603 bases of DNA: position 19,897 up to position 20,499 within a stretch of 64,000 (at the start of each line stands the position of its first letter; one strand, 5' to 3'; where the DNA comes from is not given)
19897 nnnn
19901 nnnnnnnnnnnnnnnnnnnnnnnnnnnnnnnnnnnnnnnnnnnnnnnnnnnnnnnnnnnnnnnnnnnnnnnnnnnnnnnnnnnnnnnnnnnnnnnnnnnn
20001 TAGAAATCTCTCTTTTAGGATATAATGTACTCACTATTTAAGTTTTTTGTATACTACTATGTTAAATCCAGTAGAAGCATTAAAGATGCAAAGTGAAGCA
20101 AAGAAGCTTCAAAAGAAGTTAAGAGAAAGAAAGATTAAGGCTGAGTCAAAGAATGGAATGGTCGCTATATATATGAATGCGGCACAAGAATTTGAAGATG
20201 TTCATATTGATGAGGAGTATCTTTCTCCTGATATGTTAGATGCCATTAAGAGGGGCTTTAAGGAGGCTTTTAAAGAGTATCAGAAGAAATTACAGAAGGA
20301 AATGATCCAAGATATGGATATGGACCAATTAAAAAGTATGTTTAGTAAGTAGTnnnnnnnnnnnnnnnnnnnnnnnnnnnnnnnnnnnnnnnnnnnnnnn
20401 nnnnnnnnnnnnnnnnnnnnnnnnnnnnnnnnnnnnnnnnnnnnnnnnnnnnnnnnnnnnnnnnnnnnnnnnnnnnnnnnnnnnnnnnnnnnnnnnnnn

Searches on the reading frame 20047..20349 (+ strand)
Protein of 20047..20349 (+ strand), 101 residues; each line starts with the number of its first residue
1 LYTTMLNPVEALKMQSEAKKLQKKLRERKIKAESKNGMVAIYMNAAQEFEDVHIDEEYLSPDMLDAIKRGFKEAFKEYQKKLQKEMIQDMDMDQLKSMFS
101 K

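Call 29: search_protein_families(library=pfam, proteins=[window:20047-20349:+], max_evalue=0.0001)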
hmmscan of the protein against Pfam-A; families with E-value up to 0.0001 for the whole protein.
window:20047-20349:+ (101 aa): 1 family
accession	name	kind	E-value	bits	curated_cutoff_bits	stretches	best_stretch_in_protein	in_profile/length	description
PF02575.21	YbaB_DNA_bd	-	4.6e-15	56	25.5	1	11-87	4-84/91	YbaB/EbfC DNA-binding family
